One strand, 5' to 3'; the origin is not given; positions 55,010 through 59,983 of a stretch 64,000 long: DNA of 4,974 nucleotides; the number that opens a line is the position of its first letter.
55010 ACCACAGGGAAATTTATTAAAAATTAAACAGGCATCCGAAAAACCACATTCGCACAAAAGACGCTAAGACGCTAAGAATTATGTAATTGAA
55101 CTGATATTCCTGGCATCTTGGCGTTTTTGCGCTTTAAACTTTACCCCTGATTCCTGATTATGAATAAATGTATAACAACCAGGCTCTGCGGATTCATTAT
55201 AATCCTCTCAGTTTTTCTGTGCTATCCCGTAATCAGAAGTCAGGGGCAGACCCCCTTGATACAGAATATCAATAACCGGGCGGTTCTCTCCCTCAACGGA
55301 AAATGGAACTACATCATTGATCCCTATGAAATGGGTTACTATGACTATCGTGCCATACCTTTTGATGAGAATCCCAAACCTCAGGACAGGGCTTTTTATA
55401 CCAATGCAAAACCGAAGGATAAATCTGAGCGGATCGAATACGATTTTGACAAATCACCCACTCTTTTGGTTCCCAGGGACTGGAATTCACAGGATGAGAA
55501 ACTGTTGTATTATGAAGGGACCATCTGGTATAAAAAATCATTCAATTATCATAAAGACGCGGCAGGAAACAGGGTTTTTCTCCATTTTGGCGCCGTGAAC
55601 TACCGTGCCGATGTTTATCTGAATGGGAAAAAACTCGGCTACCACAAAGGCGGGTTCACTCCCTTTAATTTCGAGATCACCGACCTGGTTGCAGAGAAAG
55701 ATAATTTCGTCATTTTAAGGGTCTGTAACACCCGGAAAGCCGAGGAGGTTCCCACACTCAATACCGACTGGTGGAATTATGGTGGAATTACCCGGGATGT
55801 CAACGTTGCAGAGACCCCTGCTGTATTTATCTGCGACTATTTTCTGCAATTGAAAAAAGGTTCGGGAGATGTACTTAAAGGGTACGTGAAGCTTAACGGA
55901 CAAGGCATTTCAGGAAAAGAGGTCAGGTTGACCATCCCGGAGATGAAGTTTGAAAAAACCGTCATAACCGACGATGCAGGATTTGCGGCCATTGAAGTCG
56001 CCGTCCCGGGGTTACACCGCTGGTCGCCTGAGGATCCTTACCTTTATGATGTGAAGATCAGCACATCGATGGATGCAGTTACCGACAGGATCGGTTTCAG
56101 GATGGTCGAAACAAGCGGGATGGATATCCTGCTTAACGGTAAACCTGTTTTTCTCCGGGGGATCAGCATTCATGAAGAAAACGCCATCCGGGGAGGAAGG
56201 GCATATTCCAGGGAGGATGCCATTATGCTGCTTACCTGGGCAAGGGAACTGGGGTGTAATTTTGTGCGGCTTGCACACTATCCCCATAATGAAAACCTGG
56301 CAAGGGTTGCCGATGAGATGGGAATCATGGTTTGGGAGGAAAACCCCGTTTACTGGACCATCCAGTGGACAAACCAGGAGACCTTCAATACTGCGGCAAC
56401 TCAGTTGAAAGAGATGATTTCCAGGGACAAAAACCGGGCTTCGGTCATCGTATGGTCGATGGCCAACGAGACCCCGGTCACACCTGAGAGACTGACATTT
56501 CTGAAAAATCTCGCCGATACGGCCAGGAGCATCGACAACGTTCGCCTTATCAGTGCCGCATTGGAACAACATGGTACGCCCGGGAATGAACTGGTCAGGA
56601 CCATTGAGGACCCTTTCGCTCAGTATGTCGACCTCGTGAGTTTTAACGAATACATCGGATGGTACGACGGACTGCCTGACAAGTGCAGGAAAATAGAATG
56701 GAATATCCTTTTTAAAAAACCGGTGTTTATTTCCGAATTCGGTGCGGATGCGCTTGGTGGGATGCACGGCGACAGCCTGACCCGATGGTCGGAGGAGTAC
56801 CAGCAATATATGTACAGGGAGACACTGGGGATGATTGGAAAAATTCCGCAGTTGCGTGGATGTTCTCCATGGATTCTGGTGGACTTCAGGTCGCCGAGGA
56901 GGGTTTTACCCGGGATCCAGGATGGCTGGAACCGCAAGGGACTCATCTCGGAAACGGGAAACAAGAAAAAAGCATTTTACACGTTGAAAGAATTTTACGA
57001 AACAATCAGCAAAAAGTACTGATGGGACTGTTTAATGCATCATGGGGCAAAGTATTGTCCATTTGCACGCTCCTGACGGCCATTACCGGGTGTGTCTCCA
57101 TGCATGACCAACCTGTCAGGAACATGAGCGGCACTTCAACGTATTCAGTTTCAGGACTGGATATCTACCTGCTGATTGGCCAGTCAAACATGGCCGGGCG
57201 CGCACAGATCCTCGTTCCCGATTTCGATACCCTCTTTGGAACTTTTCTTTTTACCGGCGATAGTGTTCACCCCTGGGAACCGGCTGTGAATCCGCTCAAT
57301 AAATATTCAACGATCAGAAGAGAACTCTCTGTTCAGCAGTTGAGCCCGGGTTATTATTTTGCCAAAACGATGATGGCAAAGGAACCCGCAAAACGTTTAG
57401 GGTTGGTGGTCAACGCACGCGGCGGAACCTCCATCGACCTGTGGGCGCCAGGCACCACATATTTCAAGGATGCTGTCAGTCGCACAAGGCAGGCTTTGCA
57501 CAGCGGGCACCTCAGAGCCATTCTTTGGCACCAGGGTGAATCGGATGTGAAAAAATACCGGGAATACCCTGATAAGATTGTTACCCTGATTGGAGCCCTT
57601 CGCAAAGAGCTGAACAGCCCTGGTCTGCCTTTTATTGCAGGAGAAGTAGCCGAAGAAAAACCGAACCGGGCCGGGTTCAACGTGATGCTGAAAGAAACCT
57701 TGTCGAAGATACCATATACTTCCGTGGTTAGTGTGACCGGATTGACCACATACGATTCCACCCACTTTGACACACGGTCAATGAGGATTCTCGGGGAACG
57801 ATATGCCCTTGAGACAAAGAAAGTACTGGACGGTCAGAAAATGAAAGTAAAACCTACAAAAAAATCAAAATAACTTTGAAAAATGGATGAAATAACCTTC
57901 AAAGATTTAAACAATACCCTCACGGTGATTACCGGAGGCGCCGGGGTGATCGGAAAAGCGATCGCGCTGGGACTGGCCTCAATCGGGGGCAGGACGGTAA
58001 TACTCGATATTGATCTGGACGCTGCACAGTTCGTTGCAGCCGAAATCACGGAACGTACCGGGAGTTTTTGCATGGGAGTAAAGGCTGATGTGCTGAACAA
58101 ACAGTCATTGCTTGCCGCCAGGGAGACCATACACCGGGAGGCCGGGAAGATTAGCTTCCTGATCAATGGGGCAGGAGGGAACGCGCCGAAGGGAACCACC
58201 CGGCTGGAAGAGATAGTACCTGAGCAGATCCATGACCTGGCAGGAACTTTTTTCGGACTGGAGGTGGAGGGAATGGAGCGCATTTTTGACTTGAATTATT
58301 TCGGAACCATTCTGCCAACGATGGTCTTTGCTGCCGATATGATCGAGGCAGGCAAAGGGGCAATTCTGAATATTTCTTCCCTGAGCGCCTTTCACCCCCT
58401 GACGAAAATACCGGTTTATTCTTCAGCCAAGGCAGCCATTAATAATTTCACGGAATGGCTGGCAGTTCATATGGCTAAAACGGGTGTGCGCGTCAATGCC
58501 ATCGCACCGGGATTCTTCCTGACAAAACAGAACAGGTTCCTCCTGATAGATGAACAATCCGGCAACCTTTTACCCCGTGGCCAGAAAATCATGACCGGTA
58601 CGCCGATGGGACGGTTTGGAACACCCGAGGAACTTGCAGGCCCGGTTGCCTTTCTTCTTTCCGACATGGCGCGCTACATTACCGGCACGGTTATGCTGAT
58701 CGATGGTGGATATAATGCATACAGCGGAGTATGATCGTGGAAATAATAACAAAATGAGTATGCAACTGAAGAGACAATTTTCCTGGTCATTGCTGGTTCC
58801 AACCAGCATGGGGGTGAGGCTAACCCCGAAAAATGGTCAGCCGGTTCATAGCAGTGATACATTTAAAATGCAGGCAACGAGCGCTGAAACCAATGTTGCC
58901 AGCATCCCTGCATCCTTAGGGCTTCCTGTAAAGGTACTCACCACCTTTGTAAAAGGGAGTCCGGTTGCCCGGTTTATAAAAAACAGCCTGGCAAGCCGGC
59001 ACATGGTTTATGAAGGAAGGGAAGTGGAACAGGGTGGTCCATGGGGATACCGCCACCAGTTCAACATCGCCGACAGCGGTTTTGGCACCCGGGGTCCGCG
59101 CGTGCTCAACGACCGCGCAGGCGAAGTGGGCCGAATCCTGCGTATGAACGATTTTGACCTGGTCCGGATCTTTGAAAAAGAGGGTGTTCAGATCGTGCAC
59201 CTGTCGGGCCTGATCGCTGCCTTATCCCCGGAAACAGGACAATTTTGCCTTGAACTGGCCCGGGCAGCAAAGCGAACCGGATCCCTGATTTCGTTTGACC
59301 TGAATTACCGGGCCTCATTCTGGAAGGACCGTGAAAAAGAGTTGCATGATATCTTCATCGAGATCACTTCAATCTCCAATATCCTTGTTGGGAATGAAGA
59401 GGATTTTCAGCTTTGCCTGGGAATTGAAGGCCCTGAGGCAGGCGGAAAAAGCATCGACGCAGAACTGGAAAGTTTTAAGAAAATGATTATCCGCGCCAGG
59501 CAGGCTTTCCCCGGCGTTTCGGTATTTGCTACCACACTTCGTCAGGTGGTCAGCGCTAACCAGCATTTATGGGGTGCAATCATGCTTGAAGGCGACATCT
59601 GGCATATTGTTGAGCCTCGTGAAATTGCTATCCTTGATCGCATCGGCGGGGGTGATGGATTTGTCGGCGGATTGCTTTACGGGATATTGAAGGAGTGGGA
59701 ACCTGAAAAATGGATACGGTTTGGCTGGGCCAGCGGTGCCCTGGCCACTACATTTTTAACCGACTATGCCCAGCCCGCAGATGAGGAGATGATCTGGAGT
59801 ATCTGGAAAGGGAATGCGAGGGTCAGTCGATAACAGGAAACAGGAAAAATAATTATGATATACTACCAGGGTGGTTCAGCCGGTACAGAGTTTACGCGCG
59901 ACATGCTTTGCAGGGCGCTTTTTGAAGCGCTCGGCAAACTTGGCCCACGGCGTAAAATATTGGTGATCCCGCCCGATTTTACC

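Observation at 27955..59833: Co-directional SusCD/HTCS locus built mainly from unclassifiable T9SS cargo: candidate new polysaccharide-degrading system for an acetylated, glucuronate-containing glycan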

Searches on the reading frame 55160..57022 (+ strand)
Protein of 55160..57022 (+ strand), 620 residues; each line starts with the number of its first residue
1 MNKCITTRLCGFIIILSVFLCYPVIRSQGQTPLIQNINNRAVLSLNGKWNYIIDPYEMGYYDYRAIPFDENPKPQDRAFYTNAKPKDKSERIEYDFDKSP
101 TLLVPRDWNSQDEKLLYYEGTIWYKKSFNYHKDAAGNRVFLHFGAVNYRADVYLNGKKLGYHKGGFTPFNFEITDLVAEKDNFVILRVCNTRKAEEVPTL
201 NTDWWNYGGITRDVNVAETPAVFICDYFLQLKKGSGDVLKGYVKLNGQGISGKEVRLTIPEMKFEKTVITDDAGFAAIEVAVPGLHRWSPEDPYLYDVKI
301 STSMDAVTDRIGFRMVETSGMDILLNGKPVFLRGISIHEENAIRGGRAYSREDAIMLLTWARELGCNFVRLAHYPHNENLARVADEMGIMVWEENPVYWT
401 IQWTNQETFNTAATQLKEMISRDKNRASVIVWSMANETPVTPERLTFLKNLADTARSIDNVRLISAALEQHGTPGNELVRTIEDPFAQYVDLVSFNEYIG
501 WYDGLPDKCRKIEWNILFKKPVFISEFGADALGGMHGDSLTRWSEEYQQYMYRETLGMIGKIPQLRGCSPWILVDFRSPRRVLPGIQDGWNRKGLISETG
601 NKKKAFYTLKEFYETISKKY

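Call 4: search_protein_families(library=pfam, proteins=[window:55160-57022:+], max_evalue=0.01)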
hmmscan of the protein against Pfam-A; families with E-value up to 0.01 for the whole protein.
window:55160-57022:+ (620 aa): 5 families
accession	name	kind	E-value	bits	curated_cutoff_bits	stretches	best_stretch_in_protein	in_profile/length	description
PF02836.23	Glyco_hydro_2_C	-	1.2e-29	103.9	21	1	320-550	5-237/302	Glycosyl hydrolases family 2, TIM barrel domain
PF02837.24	Glyco_hydro_2_N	-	3.3e-19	69.9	28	1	79-220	10-169/169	Glycosyl hydrolases family 2, sugar binding domain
PF22666.2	Glyco_hydro_2_N2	-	1.6e-10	41.7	27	1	119-190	47-119/167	Glycosyl hydrolase 2 galactose-binding domain-like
PF00703.27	Glyco_hydro_2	-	2.4e-07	31.9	23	1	269-314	62-109/109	Glycosyl hydrolases family 2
PF13364.12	BetaGal_ABD2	-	0.0074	17.5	23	0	110-166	27-81/112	Beta-galactosidase second all-beta domain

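Call 6: search_protein_families(library=ncbifam, proteins=[window:55160-57022:+], max_evalue=0.01)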
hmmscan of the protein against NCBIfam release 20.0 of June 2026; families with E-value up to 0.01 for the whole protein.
window:55160-57022:+ (620 aa): 12 families
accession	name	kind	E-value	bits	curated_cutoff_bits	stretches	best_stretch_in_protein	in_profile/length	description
NF007538.0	PRK10150.1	equivalog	3.8e-80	269.9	544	1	88-617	31-599/607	beta-glucuronidase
NF050095.1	BetGlucuronLacZ4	equivalog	1.4e-64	218.4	950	1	101-611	38-581/666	beta-glucuronidase LacZ4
NF052611.1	beta_gal_Bga2A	equivalog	4e-48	164.1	999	1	124-464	117-480/1007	beta-galactosidase, LacZ type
NF041462.1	GalA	equivalog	3.5e-42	144.5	900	1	122-494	84-453/763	beta-galactosidase GalA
NF007666.0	PRK10340.1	equivalog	3.9e-39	134.2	1284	1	123-465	112-473/1030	beta-galactosidase subunit alpha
NF041100.1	betagal_LacZ_Ttogales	equivalog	7.2e-35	120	2000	1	41-464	36-465/1090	beta-galactosidase LacZ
NF041463.1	GalB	equivalog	2.4e-33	115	900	2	282-496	311-531/869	beta-galactosidase GalB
NF049891.1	Bet1-4galacdseBT4156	equivalog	3.7e-33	114.4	1700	1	121-438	78-408/946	exo-beta-1,4-galactosidase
NF007074.0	PRK09525.1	subfamily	7.1e-30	103.5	1221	1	123-438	123-463/1027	beta-galactosidase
NF049877.1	GlucurArabfur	equivalog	1.3e-27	95.8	1800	2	284-460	608-789/1400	beta-d-glucuronidase/beta-L-arabinofuranosidase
NF049890.1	Bet1-4galacdseBT4151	equivalog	8.5e-23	80.2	1500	1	117-466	104-476/952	exo-beta-1,4-galactosidase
NF045579.1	rhamnoside_JR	domain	1.1e-10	41.7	50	1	109-191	29-111/123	glycosylhydrolase-like jelly roll fold domain-containing protein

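Call 38: search_solved_structures(query=window:55160-57022:+, max_evalue=1e-20, show_alignments=1)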
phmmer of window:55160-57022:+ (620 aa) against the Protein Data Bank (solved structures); distinct sequences matched with E-value up to 1e-20: 82 (the best 60 are shown).
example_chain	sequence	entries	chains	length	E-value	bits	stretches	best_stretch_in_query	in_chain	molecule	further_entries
7vqm_A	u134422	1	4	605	1.1e-219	734.4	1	30-620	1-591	GH2 beta-galacturonate AqGalA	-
6d1n_A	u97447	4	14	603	2.2e-207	693.7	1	18-620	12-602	Beta-galactosidase/beta-glucuronidase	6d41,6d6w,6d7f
6d89_C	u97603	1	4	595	1e-198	665.1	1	18-620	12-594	Beta-galactosidase/beta-glucuronidase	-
6d8k_A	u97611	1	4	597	4.7e-160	537.4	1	32-615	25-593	Glycosyl hydrolase family 2, sugar binding domain protein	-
6ncy_A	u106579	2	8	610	1.2e-131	443.6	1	45-619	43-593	Beta-glucuronidase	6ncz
6xxw_A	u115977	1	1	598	4.1e-59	203.9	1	96-613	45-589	Beta-glucuronidase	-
8ges_A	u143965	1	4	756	1.1e-54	189.3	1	102-612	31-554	beta-galactosidase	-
8get_A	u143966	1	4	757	1.1e-54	189.3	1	102-612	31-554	beta-galactosidase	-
6mvh_A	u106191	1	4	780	1.9e-54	188.5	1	102-612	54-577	Beta-galactosidase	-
4jkm_A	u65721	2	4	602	1.6e-53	185.4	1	101-616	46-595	Beta-glucuronidase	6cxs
6u7j_A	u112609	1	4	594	1.7e-53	185.4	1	201-613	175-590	Beta-glucuronidase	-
7kgz_A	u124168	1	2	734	2.3e-53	184.9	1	101-613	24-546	Beta-glucuronidase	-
6mvg_A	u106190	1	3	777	3.5e-53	184.3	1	104-612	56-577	beta-glucuronidase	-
6eca_A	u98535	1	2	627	2.3e-52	181.6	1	95-606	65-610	Beta-glucuronidase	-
6u7i_A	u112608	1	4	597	2.7e-52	181.4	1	198-612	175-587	Beta-glucuronidase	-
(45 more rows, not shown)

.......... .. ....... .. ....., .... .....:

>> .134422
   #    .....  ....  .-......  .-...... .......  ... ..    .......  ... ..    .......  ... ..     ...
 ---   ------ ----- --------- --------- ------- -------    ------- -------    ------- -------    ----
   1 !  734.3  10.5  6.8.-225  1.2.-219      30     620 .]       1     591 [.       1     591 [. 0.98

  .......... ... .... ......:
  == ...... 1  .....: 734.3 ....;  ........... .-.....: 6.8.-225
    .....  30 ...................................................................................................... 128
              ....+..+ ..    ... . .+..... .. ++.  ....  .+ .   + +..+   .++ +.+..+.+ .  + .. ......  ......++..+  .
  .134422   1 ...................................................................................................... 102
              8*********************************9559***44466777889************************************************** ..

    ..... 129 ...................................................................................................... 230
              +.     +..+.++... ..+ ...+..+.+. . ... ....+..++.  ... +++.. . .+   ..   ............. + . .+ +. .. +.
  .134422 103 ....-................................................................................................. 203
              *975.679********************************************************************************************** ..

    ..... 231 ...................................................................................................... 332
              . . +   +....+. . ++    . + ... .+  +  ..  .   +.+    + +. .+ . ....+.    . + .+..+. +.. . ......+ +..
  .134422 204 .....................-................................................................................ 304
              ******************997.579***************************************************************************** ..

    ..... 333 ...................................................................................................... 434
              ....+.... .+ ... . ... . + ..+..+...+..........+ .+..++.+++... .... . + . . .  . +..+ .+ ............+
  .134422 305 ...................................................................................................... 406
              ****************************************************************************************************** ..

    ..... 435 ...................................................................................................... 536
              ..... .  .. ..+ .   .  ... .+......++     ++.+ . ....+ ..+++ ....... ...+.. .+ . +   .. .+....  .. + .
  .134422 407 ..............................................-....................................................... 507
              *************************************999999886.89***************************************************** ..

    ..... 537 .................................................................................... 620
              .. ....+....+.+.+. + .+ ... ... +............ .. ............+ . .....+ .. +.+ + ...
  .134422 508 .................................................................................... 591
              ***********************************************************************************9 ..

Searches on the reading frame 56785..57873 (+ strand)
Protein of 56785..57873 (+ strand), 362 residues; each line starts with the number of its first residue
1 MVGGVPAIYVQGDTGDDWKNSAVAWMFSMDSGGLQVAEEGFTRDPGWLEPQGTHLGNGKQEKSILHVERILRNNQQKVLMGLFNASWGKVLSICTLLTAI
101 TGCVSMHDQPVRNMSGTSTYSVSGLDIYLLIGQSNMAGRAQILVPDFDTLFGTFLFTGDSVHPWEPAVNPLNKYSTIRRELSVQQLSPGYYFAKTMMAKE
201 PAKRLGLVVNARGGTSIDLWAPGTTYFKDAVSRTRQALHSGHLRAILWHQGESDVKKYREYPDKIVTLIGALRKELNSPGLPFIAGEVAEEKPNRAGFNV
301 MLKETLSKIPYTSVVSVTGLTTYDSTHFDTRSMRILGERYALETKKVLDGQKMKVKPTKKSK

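Call 4: search_protein_families(library=pfam, proteins=[window:56785-57873:+], max_evalue=0.01)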
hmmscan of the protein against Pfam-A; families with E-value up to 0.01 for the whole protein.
window:56785-57873:+ (362 aa): 1 family
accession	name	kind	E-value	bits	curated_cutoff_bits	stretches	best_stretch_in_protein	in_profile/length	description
PF03629.24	SASA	-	4.2e-51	174.2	24.8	1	125-342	2-222/226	Carbohydrate esterase, sialic acid-specific acetylesterase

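Call 40: search_protein_families(library=ncbifam, proteins=[window:56785-57873:+], max_evalue=0.001)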
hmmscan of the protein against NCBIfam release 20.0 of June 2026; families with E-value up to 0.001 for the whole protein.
window:56785-57873:+ (362 aa): 0 families

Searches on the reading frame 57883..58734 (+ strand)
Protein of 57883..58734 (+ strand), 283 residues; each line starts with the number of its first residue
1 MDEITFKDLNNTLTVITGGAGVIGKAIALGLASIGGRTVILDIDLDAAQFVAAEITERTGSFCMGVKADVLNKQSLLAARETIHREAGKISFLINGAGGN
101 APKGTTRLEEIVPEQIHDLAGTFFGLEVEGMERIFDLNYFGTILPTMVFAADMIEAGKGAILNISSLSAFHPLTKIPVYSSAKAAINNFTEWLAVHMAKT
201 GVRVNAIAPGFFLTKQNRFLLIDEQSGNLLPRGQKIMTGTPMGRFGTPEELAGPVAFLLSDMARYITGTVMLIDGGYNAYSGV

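Call 4: search_protein_families(library=pfam, proteins=[window:57883-58734:+], max_evalue=0.01)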
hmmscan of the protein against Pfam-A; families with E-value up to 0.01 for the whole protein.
window:57883-58734:+ (283 aa): 4 families
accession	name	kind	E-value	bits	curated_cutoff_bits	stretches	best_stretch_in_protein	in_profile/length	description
PF13561.12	adh_short_C2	-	6.8e-42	144.1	27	1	23-278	8-236/236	Enoyl-(Acyl carrier protein) reductase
PF00106.31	adh_short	-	7e-38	130.5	26.6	1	14-218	3-188/195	short chain dehydrogenase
PF08659.16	KR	-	4.4e-05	23.9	22.6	1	15-99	4-91/180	KR domain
PF18913.5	FBPase_C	-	0.0004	20.6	27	1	88-127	77-116/127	Fructose-1-6-bisphosphatase, C-terminal domain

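Call 40: search_protein_families(library=ncbifam, proteins=[window:57883-58734:+], max_evalue=0.001)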
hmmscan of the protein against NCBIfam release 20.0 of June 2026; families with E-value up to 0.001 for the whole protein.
window:57883-58734:+ (283 aa): 228 families (the best 25 are shown)
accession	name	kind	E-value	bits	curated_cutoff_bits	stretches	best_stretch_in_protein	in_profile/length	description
NF006132.0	PRK08277.1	subfamily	7.3e-104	347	281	1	7-283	6-280/280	D-mannonate oxidoreductase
NF005559.1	PRK07231.1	subfamily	1.7e-49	168.6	215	1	9-277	2-247/249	glucose 1-dehydrogenase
NF005067.0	PRK06484.1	equivalog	1.2e-41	142.8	713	1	11-282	9-256/524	short chain dehydrogenase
NF005853.0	PRK07774.1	equivalog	1.9e-40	138.8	303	1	8-277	3-246/250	SDR family oxidoreductase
NF052558.1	MBtsdlDhBudC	equivalog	3.9e-40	138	270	1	10-282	2-246/250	meso-2,3-butanediol dehydrogenase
NF004198.0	PRK05653.1-3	equivalog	5.1e-40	137.5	296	1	9-277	5-246/248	3-oxoacyl-ACP reductase FabG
NF004791.0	PRK06138.1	equivalog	1.3e-39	136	312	1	8-279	2-251/252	SDR family oxidoreductase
NF053701.1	CsHdxCHCADhChcB2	equivalog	1.9e-39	135.7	350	1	10-279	2-244/245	cis-4-hydroxycyclohexanecarboxylate dehydrogenase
NF009466.0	PRK12826.1-2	subfamily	1.7e-38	132.5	222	1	11-278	3-245/248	3-oxoacyl-ACP reductase FabG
NF006070.0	PRK08213.1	subfamily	7.9e-38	130.4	279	1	8-279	9-258/259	gluconate 5-dehydrogenase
NF004774.0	PRK06114.1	equivalog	9e-38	130.1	360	1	8-279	13-261/262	SDR family oxidoreductase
NF004773.0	PRK06113.1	equivalog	1.1e-37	129.9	367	2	124-276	104-249/255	7-alpha-hydroxysteroid dehydrogenase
NF006121.0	PRK08265.1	subfamily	3.6e-37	128.3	294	2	133-279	106-247/263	short chain dehydrogenase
TIGR01830.1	3oxo_ACP_reduc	equivalog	2e-36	125.9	297.75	1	15-276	2-237/239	3-oxoacyl-[acyl-carrier-protein] reductase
NF004818.0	PRK06172.1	equivalog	2.4e-36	125.4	336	1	7-279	3-252/253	SDR family oxidoreductase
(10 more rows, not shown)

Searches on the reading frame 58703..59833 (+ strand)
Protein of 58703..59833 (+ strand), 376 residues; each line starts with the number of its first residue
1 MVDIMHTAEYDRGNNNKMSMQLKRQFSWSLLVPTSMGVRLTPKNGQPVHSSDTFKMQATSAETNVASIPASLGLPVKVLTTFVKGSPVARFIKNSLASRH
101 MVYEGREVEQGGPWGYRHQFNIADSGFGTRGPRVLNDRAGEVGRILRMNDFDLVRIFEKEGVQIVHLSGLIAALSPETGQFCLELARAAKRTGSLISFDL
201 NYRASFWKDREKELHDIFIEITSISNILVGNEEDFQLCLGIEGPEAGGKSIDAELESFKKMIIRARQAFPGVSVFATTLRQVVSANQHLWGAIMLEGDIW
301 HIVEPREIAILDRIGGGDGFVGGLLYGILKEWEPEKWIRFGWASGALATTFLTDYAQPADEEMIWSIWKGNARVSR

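Call 4: search_protein_families(library=pfam, proteins=[window:58703-59833:+], max_evalue=0.01)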
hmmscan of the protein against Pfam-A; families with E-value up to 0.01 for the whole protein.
window:58703-59833:+ (376 aa): 1 family
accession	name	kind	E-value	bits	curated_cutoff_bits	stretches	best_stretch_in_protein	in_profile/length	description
PF00294.29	PfkB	-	6.4e-15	55.7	25.8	1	162-350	130-291/302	pfkB family carbohydrate kinase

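Call 6: search_protein_families(library=ncbifam, proteins=[window:58703-59833:+], max_evalue=0.01)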
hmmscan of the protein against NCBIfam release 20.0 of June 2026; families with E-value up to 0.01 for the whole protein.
window:58703-59833:+ (376 aa): 13 families
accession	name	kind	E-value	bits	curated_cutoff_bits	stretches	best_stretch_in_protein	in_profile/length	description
NF041633.1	trifunc_aldol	exception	2.4e-47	161.6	700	1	34-363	248-566/580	KHG/KDPG aldolase/sugar kinase fusion protein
NF041332.1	KDG_KDGal_kin_Halo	equivalog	2.7e-23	82.9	440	2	38-244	12-209/320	bifunctional 2-dehydro-3-deoxygluconokinase/2-dehydro-3-deoxygalactonokinase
TIGR04382.1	myo_inos_iolC_N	equivalog_domain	9.8e-20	71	300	1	45-349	20-290/309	5-dehydro-2-deoxygluconokinase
NF006957.1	PRK09434.1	equivalog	1.6e-09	37.7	450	1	178-350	134-288/302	fructokinase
NF040938.1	KDG_KDGal_kin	equivalog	2.4e-09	36.7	400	1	138-253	105-211/305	bifunctional 2-dehydro-3-deoxygluconokinase/2-dehydro-3-deoxygalactonokinase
TIGR03168.1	1-PFK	subfamily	1.8e-06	27.1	216.4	1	291-350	224-283/305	hexose kinase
TIGR03828.1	pfkB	equivalog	3.7e-06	26.2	292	1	291-350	224-283/305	1-phosphofructokinase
NF007068.0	PRK09513.1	equivalog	4.6e-06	26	432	1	291-349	228-286/312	1-phosphofructokinase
NF052444.1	DhDoxglucKinKdgK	equivalog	1.2e-05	24.9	400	1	161-229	125-193/303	2-dehydro-3-deoxygluconokinase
NF047869.1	myo_kin_aldol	exception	0.00065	18.2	600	1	188-348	158-311/586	bifunctional 5-dehydro-2-deoxygluconokinase/5-dehydro-2-deoxyphosphogluconate aldolase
NF041134.1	R1P_kin_Thcocales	equivalog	0.0011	18.5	500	1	306-341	220-255/291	ADP-dependent ribose-1-phosphate kinase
NF041320.1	pfkB_Halo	equivalog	0.0019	17.7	400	0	291-345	219-273/302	1-phosphofructokinase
TIGR02152.1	D_ribokin_bact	equivalog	0.0034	16.8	299.65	1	291-350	223-282/298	ribokinase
